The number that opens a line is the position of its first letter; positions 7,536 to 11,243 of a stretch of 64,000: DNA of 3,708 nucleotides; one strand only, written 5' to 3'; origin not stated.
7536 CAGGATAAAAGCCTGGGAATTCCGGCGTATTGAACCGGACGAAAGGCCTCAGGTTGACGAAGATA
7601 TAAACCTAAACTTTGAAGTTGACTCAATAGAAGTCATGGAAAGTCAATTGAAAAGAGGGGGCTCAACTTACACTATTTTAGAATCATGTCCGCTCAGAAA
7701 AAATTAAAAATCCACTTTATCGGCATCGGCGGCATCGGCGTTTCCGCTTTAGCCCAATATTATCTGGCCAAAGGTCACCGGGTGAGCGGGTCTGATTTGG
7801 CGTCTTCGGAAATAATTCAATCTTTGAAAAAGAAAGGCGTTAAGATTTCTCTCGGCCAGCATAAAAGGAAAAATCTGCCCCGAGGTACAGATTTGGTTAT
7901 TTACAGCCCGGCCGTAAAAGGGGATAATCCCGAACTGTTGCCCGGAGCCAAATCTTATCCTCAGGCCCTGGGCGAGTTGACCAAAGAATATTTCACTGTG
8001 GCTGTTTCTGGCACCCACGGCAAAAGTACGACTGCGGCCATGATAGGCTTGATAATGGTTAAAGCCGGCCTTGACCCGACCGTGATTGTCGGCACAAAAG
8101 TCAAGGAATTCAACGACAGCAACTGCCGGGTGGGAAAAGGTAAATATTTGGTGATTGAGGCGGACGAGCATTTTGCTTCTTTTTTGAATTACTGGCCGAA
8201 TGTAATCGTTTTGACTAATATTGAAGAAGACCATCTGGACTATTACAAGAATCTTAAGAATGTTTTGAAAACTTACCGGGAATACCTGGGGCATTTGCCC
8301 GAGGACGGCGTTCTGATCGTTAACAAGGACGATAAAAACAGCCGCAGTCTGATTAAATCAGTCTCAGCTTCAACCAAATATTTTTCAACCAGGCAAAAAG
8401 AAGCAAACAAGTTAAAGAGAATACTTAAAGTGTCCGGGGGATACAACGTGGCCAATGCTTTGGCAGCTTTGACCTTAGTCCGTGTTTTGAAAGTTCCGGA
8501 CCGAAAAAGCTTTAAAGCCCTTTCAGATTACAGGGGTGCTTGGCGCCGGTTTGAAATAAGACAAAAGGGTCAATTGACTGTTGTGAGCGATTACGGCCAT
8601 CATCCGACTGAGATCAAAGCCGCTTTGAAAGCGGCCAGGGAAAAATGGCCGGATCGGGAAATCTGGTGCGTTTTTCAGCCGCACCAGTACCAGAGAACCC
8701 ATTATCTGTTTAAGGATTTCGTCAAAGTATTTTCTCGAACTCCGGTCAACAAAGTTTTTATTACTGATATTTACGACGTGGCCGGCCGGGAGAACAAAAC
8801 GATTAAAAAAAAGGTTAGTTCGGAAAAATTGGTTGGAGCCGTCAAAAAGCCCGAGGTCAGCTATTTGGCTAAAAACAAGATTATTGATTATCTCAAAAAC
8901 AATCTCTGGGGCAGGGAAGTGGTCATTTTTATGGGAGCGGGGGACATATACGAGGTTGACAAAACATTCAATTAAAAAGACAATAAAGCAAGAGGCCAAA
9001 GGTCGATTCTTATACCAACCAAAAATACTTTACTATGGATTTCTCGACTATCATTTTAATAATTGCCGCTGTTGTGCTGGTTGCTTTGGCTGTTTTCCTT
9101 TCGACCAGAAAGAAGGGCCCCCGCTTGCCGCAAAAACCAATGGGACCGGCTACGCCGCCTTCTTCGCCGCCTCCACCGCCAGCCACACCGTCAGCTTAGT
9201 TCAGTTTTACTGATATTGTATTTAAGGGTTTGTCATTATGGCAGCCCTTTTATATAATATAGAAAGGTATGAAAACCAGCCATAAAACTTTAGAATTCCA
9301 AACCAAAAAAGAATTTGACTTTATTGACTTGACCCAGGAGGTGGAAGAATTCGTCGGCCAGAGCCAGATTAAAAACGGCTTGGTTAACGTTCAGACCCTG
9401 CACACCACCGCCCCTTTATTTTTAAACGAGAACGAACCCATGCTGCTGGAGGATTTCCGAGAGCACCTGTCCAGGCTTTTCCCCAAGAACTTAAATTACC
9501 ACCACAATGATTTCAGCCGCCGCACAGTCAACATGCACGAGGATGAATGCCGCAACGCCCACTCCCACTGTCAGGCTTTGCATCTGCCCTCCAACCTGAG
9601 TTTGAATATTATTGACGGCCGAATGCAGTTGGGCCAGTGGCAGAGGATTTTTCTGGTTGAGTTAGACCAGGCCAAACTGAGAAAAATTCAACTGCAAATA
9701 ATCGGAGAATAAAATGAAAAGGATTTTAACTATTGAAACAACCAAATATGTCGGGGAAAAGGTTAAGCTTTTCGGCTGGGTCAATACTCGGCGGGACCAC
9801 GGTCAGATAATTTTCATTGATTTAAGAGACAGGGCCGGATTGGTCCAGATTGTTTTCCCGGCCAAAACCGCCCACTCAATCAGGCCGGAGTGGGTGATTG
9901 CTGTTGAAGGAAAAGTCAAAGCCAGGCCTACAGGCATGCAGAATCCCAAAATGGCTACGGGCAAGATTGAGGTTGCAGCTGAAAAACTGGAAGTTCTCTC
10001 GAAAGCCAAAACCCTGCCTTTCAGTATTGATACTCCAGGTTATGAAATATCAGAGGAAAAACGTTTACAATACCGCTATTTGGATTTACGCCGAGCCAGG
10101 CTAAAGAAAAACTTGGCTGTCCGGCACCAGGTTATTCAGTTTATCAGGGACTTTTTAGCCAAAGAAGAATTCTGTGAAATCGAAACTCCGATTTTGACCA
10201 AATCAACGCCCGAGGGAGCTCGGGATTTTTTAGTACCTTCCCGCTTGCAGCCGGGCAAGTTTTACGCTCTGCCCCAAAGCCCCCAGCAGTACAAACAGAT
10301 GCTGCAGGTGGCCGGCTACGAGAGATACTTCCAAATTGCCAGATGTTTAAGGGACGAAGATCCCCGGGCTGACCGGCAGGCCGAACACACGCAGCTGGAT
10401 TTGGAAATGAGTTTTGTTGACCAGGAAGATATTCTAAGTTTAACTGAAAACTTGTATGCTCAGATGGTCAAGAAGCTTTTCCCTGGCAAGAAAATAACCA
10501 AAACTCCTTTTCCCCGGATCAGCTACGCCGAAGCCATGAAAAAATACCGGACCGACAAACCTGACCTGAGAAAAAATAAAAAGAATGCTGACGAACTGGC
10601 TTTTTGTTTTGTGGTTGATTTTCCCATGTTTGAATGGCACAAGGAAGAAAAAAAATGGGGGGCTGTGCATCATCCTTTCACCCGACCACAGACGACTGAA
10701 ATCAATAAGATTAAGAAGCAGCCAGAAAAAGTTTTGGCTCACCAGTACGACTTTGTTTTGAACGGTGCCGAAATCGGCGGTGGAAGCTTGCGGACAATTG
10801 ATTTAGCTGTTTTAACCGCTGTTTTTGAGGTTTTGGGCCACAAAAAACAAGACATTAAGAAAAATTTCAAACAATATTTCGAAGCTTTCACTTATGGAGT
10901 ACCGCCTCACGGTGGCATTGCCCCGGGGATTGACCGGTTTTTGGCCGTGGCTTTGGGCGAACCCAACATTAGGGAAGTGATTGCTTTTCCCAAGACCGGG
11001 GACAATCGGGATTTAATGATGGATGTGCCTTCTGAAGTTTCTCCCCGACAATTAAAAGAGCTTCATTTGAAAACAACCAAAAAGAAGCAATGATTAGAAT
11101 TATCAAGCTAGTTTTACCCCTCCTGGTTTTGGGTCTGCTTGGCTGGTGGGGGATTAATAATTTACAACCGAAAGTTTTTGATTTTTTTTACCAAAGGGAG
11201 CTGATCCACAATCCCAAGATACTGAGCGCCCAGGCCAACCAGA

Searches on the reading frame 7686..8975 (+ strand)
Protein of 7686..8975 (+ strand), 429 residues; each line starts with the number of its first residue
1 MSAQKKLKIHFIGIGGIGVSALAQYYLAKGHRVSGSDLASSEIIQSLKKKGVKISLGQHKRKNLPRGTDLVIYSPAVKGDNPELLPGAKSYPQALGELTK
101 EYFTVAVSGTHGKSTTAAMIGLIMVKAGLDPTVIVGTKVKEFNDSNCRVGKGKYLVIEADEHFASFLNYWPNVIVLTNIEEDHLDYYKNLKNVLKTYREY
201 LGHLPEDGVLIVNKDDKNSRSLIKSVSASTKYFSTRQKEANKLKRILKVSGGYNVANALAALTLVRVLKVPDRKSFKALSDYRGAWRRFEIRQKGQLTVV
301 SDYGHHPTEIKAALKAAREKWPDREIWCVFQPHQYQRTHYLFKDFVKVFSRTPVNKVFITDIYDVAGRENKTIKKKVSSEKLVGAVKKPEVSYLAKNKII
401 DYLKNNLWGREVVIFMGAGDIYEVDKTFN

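Call 64: search_protein_families(library=pfam, proteins=[window:7686-8975:+], max_evalue=0.00001)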
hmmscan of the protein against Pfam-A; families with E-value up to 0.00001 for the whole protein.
window:7686-8975:+ (429 aa): 3 families
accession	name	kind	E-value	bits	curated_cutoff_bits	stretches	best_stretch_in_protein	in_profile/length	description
PF01225.30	Mur_ligase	-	3.2e-19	69.5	21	1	8-85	1-71/95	Mur ligase family, catalytic domain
PF08245.18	Mur_ligase_M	-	7.2e-19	69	24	1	107-254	1-167/200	Mur ligase middle domain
PF02875.26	Mur_ligase_C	-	5.1e-16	60.1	28.4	1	287-419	1-127/127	Mur ligase, glutamate ligase domain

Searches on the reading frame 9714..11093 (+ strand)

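Call 64: search_protein_families(library=pfam, proteins=[window:9714-11093:+], max_evalue=0.00001)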
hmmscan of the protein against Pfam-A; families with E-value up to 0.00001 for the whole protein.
window:9714-11093:+ (459 aa): 2 families
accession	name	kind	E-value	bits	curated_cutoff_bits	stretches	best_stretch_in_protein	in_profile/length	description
PF00152.25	tRNA-synt_2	-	3e-112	375.1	25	1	113-428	1-307/308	tRNA synthetases class II (D, K and N)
PF01336.31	tRNA_anti-codon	-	1.1e-15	57.8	27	1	17-95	1-75/75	OB-fold nucleic acid binding domain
